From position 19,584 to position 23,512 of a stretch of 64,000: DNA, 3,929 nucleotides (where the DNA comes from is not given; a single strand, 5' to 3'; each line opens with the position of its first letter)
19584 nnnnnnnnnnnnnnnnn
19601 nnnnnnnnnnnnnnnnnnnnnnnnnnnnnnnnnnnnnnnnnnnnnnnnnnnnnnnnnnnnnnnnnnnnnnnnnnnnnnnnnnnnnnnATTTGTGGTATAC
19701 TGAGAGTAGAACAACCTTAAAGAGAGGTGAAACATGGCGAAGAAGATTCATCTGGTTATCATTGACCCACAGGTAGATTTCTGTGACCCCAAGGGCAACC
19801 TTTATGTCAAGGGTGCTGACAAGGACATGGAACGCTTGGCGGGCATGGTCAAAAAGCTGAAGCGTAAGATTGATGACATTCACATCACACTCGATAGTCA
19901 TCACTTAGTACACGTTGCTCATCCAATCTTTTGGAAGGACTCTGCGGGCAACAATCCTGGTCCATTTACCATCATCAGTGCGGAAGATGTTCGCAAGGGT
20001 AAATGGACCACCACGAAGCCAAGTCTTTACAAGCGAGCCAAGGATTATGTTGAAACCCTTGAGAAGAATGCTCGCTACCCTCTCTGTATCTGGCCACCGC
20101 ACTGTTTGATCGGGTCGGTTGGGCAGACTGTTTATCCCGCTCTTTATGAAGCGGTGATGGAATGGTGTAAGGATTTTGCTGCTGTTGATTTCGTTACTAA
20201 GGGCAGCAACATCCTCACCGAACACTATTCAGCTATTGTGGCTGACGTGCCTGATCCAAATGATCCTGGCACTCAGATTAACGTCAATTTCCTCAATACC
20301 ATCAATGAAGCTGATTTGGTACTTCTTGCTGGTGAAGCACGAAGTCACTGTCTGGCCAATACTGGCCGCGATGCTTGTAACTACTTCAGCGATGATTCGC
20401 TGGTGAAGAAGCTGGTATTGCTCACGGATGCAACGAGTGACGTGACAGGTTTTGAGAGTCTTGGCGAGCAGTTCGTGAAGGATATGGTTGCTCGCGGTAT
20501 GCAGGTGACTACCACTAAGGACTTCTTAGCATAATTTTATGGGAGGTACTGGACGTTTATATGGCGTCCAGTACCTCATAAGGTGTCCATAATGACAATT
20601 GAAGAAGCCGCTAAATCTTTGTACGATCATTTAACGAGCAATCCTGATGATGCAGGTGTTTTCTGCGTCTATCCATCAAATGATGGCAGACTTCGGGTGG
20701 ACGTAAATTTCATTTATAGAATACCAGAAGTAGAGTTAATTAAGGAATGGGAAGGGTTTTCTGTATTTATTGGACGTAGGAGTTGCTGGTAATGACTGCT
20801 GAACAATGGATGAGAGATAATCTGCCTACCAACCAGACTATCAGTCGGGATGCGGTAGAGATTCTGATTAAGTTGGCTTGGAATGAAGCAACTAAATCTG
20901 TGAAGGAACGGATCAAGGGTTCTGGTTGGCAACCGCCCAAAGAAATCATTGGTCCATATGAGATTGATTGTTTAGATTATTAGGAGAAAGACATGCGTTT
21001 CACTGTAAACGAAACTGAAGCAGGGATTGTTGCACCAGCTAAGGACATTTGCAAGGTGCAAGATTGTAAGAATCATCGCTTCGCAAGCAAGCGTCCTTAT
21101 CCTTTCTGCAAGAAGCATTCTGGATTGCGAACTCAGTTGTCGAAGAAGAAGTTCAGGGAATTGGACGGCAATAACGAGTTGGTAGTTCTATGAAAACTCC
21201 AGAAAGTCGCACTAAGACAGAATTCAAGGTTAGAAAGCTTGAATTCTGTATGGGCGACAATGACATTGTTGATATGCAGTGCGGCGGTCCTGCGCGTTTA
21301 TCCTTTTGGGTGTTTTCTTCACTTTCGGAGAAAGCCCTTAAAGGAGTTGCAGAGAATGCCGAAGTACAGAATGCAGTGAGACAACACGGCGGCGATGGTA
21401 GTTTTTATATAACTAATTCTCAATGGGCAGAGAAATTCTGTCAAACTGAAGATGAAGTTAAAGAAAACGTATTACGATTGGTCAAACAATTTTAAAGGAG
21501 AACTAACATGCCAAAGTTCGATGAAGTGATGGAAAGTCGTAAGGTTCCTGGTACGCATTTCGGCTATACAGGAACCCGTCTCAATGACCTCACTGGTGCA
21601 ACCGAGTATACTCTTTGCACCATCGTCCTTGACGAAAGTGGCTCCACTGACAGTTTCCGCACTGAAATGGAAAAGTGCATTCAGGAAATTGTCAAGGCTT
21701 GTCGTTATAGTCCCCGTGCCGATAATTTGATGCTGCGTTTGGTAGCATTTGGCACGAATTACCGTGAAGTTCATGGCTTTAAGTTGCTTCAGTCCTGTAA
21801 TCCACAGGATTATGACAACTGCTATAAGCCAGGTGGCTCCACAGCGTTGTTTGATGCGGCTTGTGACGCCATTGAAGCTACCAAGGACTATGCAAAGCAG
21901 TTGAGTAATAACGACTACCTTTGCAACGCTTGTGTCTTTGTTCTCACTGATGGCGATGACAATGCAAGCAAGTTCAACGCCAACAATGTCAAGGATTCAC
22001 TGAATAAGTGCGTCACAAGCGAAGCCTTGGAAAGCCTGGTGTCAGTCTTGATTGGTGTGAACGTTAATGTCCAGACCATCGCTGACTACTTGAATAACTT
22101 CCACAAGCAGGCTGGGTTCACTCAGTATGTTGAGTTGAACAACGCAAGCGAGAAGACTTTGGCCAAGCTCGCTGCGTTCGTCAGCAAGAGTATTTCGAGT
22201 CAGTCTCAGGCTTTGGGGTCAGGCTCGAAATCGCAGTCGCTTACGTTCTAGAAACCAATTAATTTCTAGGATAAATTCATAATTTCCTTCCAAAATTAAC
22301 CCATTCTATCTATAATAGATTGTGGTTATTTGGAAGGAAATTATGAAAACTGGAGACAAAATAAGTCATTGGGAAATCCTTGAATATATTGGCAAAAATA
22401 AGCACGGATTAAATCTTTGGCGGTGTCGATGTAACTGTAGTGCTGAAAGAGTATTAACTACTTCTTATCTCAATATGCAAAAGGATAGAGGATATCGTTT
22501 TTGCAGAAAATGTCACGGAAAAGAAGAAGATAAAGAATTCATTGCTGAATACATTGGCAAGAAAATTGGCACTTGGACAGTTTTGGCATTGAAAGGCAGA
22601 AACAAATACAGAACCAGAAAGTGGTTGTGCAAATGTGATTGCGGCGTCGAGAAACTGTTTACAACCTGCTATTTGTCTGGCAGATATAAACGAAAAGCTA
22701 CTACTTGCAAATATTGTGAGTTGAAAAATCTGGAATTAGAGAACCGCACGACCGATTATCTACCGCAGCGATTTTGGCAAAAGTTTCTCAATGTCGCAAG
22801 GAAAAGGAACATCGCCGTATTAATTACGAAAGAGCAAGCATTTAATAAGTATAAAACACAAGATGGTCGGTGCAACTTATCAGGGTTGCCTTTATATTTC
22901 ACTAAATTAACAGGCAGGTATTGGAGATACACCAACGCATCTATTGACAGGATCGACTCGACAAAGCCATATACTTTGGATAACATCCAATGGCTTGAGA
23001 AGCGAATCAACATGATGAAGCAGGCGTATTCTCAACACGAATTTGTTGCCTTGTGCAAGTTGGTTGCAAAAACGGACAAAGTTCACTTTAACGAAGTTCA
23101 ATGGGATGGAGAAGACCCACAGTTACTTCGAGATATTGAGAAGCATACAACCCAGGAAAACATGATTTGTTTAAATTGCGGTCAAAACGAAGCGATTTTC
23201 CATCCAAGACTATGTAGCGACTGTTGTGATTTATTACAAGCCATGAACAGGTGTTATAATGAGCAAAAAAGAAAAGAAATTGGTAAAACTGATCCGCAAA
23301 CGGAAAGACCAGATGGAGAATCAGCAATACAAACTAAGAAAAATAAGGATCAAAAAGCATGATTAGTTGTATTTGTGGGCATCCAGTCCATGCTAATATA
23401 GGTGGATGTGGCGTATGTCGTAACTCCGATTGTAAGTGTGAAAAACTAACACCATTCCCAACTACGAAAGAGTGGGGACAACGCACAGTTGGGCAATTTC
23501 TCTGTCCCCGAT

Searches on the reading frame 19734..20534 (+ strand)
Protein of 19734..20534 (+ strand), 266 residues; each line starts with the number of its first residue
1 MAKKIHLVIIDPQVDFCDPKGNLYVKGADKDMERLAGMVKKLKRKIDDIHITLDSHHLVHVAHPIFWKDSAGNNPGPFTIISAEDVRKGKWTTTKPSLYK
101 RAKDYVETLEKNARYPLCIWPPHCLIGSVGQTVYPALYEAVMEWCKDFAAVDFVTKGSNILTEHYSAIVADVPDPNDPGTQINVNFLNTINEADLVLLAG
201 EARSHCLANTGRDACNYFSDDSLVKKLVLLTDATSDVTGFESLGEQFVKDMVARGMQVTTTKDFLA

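Call 45: search_protein_families(library=pfam, proteins=[window:19734-20534:+], max_evalue=0.01)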
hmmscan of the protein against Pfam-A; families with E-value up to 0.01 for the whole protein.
window:19734-20534:+ (266 aa): 2 families
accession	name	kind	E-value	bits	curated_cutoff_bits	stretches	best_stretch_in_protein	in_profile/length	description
PF00857.26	Isochorismatase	-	0.0024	18.4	27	0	7-49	3-37/175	Isochorismatase domain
PF14283.11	CD1107-like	-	0.0074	16.6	26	0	174-215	39-80/158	Mobile element protein CD1107-like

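Call 67: search_solved_structures(query=window:19734-20534:+, max_evalue=1, show_alignments=2)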
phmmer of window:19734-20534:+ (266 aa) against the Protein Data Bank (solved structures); distinct sequences matched with E-value up to 1: 8.
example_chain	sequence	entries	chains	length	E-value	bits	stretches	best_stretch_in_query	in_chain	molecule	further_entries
3r2j_A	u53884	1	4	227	0.00013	24.8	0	7-37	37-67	Alpha/beta-hydrolase-like protein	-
3pl1_A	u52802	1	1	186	0.0022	20.7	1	119-218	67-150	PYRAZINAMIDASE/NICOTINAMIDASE PNCA (PZase)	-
2h0r_A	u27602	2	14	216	0.023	17.5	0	7-69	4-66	Nicotinamidase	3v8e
6a54_A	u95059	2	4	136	0.43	13.3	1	161-218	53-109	Novel protein with potential Cupin domain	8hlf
6a55_A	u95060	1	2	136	0.7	12.6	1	161-218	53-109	Novel protein with potential Cupin domain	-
6a53_A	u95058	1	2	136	0.74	12.5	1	161-218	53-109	Novel protein with potential Cupin domain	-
5tfz_A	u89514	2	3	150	0.89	12.2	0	161-218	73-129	dimethylsulfoniopropionate lyase DddK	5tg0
1nvm_B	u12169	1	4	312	0.93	12.2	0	140-205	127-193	acetaldehyde dehydrogenase (acylating)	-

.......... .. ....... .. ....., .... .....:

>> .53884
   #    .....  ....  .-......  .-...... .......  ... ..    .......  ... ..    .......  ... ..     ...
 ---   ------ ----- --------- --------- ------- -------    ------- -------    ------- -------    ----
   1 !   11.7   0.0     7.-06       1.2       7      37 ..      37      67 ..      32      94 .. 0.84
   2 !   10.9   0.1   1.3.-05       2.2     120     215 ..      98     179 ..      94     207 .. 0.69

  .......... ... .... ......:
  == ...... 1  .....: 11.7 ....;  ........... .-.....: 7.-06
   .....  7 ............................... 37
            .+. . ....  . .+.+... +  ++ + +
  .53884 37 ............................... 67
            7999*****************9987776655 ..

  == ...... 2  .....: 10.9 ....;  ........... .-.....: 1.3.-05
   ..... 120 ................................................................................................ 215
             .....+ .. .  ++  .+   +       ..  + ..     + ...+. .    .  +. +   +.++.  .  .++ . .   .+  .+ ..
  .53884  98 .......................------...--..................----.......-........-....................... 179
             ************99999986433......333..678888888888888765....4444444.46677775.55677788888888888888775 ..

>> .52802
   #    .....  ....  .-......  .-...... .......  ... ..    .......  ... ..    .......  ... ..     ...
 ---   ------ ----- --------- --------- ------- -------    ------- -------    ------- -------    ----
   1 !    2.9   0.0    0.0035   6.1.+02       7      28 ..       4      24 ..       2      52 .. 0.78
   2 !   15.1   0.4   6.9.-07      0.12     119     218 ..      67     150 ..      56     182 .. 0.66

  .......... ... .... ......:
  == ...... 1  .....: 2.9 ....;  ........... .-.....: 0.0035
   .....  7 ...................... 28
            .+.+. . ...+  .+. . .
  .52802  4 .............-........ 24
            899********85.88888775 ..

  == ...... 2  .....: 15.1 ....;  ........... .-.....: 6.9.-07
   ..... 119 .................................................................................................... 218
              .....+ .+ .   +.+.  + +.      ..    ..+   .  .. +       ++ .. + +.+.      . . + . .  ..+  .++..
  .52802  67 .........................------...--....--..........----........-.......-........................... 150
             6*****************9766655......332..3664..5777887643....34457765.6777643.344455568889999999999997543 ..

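Call 73: search_protein_families(library=padloc, proteins=[window:19734-20534:+], max_evalue=0.01)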
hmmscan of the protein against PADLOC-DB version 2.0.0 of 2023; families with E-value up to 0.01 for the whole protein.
window:19734-20534:+ (266 aa): 0 families

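Call 104: search_solved_structures(query=A8, max_evalue=0.1, show_alignments=1)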
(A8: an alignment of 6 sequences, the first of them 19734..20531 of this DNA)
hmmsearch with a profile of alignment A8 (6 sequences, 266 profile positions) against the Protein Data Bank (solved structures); distinct sequences matched with E-value up to 0.1: 9.
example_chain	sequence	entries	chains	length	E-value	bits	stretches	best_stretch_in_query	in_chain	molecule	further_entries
2h0r_A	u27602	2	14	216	1.4e-06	31.1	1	6-69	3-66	Nicotinamidase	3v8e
3pl1_A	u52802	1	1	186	7.1e-06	28.8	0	119-140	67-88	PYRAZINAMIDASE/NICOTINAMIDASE PNCA (PZase)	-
3r2j_A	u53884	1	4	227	0.00014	24.5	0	7-38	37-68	Alpha/beta-hydrolase-like protein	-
29iv_A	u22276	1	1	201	0.00077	22.1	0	118-243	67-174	nicotinamidase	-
3irv_A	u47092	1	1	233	0.0012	21.5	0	6-30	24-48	CYSTEINE HYDROLASE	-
1ilw_A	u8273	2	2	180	0.0027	20.3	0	6-62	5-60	180 aa long hypothetical Pyrazinamidase/nicotinamidase | 180aa long hypothetical Pyrazinamidase/Nicotinamidase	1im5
2wt9_A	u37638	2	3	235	0.005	19.4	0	117-215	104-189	NICOTINAMIDASE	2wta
3o90_A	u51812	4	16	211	0.02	17.5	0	6-64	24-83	nicotinamidase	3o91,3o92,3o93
3o94_A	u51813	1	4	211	0.028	17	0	6-64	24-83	nicotinamidase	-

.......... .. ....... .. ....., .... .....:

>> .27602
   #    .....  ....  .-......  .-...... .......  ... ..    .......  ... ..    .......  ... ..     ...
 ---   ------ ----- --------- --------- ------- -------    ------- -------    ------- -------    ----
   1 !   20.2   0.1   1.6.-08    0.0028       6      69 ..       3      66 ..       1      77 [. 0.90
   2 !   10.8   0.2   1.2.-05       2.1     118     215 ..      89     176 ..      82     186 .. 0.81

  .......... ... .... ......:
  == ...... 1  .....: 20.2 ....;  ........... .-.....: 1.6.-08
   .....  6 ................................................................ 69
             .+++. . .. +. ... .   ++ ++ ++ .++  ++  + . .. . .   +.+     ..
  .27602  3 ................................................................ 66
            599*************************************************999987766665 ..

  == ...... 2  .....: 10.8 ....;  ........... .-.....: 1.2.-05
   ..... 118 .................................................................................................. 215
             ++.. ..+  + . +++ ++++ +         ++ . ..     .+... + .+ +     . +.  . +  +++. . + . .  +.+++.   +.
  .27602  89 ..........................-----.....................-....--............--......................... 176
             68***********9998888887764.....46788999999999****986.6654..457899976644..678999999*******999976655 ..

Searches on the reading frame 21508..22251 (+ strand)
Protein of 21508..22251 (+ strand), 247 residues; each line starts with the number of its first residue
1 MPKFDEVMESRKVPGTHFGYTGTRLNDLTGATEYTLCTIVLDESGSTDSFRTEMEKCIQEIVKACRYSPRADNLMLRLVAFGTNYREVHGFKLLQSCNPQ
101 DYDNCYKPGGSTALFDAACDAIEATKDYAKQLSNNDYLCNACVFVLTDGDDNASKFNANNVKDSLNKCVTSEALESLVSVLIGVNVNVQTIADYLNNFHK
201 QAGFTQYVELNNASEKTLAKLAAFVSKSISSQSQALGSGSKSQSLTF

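Call 3: search_protein_families(library=pfam, proteins=[window:21508-22251:+], max_evalue=1)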
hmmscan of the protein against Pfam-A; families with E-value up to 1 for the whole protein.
window:21508-22251:+ (247 aa): 1 family
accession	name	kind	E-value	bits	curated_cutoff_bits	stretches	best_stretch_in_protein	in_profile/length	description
PF13519.12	VWA_2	-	0.036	15.1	27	1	39-149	3-106/107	von Willebrand factor type A domain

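Call 4: search_protein_families(library=padloc, proteins=[window:21508-22251:+], max_evalue=1)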
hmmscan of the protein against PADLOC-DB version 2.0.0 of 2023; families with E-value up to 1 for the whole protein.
window:21508-22251:+ (247 aa): 0 families

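Call 5: search_protein_families(library=phrogs, proteins=[window:21508-22251:+], max_evalue=0.01)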
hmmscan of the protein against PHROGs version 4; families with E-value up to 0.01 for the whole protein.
window:21508-22251:+ (247 aa): 2 families
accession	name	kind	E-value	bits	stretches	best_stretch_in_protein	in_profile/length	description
phrog_7371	-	unknown function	2.7e-14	54.3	1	34-193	6-149/204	-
phrog_26613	-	unknown function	8.3e-05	23.1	1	103-167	90-150/345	-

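Call 6: search_protein_families(library=ncbifam, proteins=[window:21508-22251:+], max_evalue=0.1)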
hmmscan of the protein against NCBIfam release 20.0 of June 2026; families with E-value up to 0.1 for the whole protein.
window:21508-22251:+ (247 aa): 0 families

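Call 29: search_solved_structures(query=A4, max_evalue=1, show_alignments=1)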
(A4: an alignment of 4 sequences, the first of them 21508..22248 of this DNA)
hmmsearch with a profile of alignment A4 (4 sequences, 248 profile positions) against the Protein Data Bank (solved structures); distinct sequences matched with E-value up to 1: 2.
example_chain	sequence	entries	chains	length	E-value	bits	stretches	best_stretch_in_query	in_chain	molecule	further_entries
6u1s_A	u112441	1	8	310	0.07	16.1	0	101-145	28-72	de novo designed 16-helix transmembrane nanopore, TMHC8_R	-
3l7p_A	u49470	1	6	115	0.15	15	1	164-241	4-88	Putative nitrogen regulatory protein PII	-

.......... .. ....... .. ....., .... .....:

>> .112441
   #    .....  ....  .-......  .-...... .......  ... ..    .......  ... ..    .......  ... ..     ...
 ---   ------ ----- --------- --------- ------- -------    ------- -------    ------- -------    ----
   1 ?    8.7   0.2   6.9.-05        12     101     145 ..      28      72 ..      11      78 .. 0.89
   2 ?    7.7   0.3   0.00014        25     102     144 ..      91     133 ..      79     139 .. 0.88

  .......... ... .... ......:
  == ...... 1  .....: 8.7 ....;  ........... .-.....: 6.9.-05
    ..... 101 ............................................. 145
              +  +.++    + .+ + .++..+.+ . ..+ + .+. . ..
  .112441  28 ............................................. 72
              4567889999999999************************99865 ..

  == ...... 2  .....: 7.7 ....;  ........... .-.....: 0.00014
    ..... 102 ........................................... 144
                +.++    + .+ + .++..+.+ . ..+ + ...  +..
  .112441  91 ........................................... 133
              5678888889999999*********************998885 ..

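Call 31: find_homologous_proteins(query=window:21508-22251:+, max_evalue=0.001)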
Query window:21508-22251:+ (247 aa): 2188 proteins with E <= 0.001 among 2653 candidates; the best 120 are listed.
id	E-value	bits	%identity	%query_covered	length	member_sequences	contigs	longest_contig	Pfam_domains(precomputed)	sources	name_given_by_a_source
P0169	6.6e-151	518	94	100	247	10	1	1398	-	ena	-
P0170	1.0e-140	485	89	100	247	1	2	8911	-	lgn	-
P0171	9.6e-138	475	86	100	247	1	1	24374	-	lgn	-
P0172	9.3e-135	465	85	100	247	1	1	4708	-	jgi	-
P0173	4.8e-132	457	82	100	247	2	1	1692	-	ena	-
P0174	1.1e-131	455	83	100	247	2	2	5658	-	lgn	-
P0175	1.8e-130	451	83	100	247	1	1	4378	-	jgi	jgi:uncharacterized protein YegL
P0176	2.5e-130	451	83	100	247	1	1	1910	-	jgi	-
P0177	1.3e-129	449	82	100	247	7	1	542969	-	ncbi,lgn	-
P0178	1.5e-129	448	83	100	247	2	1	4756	-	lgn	-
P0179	2.1e-129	448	82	100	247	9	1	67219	-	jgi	jgi:uncharacterized protein YegL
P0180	2.3e-129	448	81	100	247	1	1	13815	-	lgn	-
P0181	4.9e-129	447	82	100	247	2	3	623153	-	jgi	-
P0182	8.2e-129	446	81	100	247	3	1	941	-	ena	-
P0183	2.6e-128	444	79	100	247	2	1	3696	-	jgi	jgi:uncharacterized protein YegL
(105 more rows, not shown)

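Call 79: search_protein_families(library=pfam, alignment_id=A6, max_evalue=0.01)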
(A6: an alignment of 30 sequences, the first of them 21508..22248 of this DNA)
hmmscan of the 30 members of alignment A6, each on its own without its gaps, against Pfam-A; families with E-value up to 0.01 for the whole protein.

A. member 1, window:21508-22248:+ (247 aa): 0 families

B. families by the number of members that match (of 30 scanned): 5 families
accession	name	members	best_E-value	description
PF00092.34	VWA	14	6.7e-10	von Willebrand factor type A domain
PF13519.12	VWA_2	10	3.8e-06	von Willebrand factor type A domain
PF05762.20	VWA_CoxE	4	0.00029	VWA domain containing CoxE-like protein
PF07002.22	Copine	1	0.0019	Copine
PF09208.16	Endonuc-MspI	1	0.004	Restriction endonuclease MspI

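Call 81: search_solved_structures(query=A6, max_evalue=1, show_alignments=1)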
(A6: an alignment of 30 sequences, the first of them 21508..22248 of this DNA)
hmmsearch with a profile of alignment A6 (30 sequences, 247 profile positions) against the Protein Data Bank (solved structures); distinct sequences matched with E-value up to 1: 1.
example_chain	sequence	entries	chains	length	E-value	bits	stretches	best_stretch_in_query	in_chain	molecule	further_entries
9c4f_I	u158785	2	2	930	0.67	12.9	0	37-170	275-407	Inter-alpha-trypsin inhibitor heavy chain H4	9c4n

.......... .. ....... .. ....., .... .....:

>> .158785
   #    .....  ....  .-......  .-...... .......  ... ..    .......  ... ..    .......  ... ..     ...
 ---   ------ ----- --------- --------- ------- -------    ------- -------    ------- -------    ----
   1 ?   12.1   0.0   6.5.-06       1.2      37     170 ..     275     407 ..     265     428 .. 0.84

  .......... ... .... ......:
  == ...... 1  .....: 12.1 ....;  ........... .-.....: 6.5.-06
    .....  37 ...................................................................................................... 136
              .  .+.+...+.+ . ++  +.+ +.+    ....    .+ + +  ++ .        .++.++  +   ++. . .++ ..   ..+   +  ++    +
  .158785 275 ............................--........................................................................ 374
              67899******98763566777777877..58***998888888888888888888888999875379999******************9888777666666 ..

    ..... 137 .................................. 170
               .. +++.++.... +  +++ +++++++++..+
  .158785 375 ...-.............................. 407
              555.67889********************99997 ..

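Call 86: search_dna_similar(query=window:21508-22248:+, collection=phages, mode=protein, max_rows=30, max_evalue=0.001)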
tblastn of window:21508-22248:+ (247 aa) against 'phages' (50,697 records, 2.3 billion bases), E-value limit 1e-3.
Records with a match: 9; places in all: 10; records where one place covers at least 80% of the query: 2.
Best place of each record, by identity: 80-90% 1; <60% 8.
By first word of the organism name: uncultured 3; Arthrobacter 3; Rhodococcus 2; Bacteriophage 1.
By host as written in the record: - 4; Arthrobacter globiformis NRRL B-2979 SEA 2; Rhodococcus erythropolis RIA 643 2; Arthrobacter globiformis B-2979 1.
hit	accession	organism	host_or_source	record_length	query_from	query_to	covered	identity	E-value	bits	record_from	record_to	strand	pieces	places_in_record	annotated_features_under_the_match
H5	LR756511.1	uncultured phage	metagenomic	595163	1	247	100%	81.4%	5e-129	407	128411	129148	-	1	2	record has no annotation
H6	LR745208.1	uncultured phage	metagenomic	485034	1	247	100%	49.8%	3e-67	230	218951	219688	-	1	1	record has no annotation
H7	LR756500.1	uncultured phage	metagenomic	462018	27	192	67%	27.1%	2e-6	54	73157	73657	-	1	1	record has no annotation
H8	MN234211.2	Arthrobacter phage Mimi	Arthrobacter globiformis NRRL B-2979 SEA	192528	23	165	58%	27.1%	3e-4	47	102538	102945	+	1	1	152: hypothetical protein | 151: hypothetical protein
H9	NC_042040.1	Rhodococcus phage Trina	Rhodococcus erythropolis RIA 643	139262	35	167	54%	29.1%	2e-6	54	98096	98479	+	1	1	hypothetical protein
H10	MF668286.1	Rhodococcus phage Trina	Rhodococcus erythropolis RIA 643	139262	35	167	54%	29.1%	2e-6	54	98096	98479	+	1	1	hypothetical protein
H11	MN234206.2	Arthrobacter phage Racecar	Arthrobacter globiformis NRRL B-2979 SEA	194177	33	165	54%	26.9%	4e-4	47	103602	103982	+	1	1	153: hypothetical protein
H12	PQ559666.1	Arthrobacter phage Talia1610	Arthrobacter globiformis B-2979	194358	33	165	54%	26.9%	4e-4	47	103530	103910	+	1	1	153: hypothetical protein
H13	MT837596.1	Bacteriophage sp.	human fecal samples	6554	36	155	49%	26.7%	3e-4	47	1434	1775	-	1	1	record has no annotation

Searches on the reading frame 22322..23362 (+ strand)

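Call 3: search_protein_families(library=pfam, proteins=[window:22322-23362:+], max_evalue=1)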
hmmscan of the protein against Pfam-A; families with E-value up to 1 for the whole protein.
window:22322-23362:+ (346 aa): 1 family
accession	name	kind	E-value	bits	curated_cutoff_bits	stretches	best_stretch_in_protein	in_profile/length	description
PF12274.14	DUF3615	-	0.3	11.9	24.8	1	217-295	16-98/98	Protein of unknown function (DUF3615)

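Call 4: search_protein_families(library=padloc, proteins=[window:22322-23362:+], max_evalue=1)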
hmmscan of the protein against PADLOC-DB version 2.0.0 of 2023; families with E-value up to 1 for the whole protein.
window:22322-23362:+ (346 aa): 0 families

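Call 5: search_protein_families(library=phrogs, proteins=[window:22322-23362:+], max_evalue=0.01)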
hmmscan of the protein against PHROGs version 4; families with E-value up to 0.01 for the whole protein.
window:22322-23362:+ (346 aa): 6 families
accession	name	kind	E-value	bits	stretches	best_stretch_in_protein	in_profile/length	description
phrog_1035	-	DNA, RNA and nucleotide metabolism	2.9e-20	74.3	1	46-252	16-229/271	endonuclease VII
phrog_374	-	DNA, RNA and nucleotide metabolism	4.5e-18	66.4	1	8-234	131-352/617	HNH endonuclease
phrog_3322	-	DNA, RNA and nucleotide metabolism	8.7e-16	59.2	1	129-252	31-152/162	endonuclease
phrog_3118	-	DNA, RNA and nucleotide metabolism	9.5e-13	49.2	1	145-339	12-178/287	HNH endonuclease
phrog_27240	-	unknown function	1.2e-05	26.7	1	80-116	10-45/132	-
phrog_3377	-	DNA, RNA and nucleotide metabolism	0.0019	19.1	1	202-234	61-94/196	HNH endonuclease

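Call 6: search_protein_families(library=ncbifam, proteins=[window:22322-23362:+], max_evalue=0.1)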
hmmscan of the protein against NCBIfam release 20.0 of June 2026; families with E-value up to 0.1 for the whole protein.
window:22322-23362:+ (346 aa): 0 families
